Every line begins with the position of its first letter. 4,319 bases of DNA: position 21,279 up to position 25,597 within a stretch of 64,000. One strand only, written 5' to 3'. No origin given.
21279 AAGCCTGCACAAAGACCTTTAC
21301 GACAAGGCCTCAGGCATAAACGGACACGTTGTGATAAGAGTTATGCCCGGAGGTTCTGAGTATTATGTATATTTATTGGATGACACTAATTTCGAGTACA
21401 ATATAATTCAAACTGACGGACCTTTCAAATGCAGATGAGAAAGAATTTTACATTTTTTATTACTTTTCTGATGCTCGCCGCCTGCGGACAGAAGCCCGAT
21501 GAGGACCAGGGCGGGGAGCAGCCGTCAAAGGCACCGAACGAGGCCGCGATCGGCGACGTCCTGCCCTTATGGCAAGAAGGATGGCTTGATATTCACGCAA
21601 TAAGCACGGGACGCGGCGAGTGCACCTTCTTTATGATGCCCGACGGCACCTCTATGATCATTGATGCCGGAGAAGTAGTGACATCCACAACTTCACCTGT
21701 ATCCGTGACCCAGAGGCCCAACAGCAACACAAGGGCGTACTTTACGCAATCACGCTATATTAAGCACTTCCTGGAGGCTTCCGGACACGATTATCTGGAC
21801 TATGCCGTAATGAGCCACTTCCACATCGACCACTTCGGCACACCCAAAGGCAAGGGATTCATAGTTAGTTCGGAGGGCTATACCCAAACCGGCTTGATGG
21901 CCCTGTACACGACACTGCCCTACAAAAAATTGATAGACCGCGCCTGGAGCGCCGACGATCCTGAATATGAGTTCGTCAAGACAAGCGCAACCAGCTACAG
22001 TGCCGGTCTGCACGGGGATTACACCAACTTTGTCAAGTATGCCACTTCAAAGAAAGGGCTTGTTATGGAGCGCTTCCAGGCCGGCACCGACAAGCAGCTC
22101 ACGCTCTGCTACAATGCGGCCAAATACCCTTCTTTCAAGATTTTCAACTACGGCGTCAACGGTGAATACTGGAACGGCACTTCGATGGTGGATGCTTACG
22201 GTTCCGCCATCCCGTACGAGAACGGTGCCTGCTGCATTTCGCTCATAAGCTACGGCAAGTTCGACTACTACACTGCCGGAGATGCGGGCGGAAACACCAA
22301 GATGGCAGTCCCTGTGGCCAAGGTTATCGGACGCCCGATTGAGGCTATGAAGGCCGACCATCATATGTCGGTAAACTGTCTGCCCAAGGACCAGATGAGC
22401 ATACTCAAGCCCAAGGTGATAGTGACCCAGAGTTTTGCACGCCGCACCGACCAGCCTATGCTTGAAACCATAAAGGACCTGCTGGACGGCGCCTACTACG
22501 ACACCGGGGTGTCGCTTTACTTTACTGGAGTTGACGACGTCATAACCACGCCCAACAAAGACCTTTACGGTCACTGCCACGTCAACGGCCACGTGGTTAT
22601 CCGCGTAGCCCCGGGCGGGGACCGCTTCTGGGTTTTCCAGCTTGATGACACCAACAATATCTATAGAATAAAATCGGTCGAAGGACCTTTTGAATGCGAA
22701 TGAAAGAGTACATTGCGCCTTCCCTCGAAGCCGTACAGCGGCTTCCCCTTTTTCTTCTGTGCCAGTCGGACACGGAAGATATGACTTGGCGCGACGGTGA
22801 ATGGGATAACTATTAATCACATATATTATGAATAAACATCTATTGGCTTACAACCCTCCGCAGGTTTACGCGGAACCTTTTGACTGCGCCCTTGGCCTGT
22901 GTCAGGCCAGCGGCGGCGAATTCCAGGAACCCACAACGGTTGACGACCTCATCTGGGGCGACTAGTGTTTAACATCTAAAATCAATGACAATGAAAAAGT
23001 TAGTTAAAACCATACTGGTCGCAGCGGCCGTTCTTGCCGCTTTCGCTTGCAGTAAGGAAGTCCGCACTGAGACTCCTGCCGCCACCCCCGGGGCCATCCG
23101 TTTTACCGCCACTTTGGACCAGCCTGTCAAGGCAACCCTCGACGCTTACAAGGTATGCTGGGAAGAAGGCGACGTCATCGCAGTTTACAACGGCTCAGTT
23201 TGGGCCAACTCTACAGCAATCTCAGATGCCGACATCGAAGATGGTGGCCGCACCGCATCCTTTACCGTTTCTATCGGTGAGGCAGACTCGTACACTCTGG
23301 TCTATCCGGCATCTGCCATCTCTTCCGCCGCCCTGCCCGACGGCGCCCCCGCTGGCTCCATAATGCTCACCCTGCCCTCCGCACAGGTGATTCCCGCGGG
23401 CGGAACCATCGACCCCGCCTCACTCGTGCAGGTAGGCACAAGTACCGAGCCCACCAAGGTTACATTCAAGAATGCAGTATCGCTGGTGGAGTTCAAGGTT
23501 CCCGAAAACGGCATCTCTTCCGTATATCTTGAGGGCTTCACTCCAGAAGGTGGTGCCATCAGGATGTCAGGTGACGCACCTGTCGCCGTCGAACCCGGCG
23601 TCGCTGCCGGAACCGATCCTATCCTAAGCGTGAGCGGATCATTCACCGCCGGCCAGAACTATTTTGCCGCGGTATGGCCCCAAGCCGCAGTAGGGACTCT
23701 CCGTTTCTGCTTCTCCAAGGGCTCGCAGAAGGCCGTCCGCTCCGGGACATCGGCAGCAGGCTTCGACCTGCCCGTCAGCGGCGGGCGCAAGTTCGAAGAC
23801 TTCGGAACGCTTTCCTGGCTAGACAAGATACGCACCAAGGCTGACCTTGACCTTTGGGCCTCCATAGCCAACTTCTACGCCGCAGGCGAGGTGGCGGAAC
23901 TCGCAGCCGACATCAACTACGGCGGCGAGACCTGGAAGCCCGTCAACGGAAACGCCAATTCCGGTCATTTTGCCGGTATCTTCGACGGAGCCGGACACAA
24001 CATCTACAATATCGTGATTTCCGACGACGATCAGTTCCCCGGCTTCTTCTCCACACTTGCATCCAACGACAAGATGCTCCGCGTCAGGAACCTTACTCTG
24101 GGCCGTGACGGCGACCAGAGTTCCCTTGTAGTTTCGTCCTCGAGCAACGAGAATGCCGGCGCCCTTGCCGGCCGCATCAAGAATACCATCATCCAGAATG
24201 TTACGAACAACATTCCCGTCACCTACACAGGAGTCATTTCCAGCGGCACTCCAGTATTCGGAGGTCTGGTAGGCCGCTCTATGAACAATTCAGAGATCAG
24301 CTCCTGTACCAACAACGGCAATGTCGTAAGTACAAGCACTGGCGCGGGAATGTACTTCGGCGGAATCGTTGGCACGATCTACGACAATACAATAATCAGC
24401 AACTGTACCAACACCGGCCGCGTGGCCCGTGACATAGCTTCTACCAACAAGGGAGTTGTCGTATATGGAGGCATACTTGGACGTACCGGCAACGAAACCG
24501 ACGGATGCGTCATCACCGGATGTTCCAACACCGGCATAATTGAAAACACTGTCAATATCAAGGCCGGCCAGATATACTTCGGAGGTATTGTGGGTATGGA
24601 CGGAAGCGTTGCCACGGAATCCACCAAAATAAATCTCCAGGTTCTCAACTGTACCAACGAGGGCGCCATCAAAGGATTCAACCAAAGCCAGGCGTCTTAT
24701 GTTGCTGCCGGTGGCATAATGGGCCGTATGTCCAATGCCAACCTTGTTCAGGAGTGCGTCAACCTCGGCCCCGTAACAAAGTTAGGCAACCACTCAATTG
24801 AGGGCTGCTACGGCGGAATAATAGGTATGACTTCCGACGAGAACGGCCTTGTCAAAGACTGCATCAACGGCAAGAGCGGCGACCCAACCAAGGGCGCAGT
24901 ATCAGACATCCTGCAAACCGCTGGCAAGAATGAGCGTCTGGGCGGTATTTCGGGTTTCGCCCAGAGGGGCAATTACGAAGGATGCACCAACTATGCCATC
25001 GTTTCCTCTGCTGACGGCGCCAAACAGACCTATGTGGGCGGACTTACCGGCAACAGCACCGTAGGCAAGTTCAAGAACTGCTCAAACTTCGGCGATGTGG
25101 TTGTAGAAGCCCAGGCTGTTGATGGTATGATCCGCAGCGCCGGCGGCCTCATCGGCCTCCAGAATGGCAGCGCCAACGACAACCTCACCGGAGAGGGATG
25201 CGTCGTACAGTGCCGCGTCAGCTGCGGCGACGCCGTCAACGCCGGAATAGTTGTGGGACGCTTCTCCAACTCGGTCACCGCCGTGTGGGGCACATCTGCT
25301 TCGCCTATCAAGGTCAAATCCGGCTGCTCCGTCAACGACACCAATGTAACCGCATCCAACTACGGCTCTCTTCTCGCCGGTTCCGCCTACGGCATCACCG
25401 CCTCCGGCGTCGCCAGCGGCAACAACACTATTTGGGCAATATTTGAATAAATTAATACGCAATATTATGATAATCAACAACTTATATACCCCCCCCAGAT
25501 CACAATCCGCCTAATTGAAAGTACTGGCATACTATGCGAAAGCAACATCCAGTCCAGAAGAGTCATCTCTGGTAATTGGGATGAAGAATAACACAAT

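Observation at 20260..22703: Four-fold expanded ComEC/Rec2-like MBL domain family with its own conserved signature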

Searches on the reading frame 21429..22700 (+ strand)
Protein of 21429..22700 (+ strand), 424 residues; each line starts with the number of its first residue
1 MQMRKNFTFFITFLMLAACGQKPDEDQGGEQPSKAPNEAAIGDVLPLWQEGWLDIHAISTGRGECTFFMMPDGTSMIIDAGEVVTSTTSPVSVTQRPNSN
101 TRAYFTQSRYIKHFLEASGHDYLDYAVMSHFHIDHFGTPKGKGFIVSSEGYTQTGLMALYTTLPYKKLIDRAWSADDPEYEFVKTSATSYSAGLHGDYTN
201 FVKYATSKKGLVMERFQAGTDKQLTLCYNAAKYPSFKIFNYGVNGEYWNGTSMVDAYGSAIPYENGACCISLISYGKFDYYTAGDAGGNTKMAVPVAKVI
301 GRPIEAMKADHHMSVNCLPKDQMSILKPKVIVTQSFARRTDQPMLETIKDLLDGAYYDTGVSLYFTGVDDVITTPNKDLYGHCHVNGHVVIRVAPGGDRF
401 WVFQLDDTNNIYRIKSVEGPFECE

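Call 4: search_protein_families(library=pfam, proteins=[window:21429-22700:+], max_evalue=0.1)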
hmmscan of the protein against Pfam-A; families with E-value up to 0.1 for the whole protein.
window:21429-22700:+ (424 aa): 1 family
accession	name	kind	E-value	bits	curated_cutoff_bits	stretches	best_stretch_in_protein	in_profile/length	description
PF13627.12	LptM_cons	-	0.073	13.4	27.3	0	13-22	8-17/23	LPS-assembly lipoprotein LptM, conserved region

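Call 5: search_protein_families(library=ncbifam, proteins=[window:21429-22700:+], max_evalue=0.1)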
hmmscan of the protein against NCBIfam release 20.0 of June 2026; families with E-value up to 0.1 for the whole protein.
window:21429-22700:+ (424 aa): 1 family
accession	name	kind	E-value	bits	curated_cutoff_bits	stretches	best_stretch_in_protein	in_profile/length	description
NF047847.2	SS_mature_LptM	equivalog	0.01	15.9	27.7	1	3-22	1-23/31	LPS translocon maturation chaperone LptM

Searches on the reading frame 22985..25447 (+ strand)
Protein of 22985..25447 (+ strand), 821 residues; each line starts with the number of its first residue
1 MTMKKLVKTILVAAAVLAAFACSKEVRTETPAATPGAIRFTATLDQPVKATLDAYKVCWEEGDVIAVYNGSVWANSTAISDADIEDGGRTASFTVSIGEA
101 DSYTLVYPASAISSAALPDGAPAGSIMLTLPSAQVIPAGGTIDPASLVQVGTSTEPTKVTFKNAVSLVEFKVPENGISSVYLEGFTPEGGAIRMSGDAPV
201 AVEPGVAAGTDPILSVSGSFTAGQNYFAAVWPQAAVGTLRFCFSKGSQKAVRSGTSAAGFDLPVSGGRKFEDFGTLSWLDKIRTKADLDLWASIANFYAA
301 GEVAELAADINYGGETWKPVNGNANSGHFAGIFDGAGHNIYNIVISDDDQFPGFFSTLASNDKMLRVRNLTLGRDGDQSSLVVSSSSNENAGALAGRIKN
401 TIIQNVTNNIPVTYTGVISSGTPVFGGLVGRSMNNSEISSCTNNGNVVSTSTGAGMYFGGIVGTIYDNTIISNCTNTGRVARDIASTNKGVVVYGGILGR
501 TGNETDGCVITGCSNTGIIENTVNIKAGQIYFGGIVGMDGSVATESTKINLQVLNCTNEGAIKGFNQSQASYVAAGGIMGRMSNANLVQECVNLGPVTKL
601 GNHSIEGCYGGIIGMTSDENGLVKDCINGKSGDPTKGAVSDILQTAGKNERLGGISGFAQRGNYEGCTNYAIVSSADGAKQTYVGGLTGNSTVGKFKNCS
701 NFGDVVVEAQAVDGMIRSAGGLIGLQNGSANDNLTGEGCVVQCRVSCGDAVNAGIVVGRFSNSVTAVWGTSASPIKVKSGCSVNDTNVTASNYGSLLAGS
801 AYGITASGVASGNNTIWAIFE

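Call 4: search_protein_families(library=pfam, proteins=[window:22985-25447:+], max_evalue=0.1)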
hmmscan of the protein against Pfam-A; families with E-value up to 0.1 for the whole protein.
window:22985-25447:+ (821 aa): 1 family
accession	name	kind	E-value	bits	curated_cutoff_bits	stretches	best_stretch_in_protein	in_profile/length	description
PF07581.17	Glug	-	7.3e-07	29.6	20.5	2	455-480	2-27/28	The GLUG motif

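Call 5: search_protein_families(library=ncbifam, proteins=[window:22985-25447:+], max_evalue=0.1)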
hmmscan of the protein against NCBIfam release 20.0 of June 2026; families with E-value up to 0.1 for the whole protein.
window:22985-25447:+ (821 aa): 0 families

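Call 18: search_protein_families(library=pfam, proteins=[window:22985-25447:+], max_evalue=10)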
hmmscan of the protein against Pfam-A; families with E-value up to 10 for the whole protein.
window:22985-25447:+ (821 aa): 2 families
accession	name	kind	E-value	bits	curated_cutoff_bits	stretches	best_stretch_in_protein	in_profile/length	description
PF07581.17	Glug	-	7.3e-07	29.6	20.5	4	455-480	2-27/28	The GLUG motif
PF16710.10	CTXphi_pIII-N1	-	0.12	13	27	0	375-414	56-95/111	N-terminal N1 domain of Vibrio phage CTXphi pIII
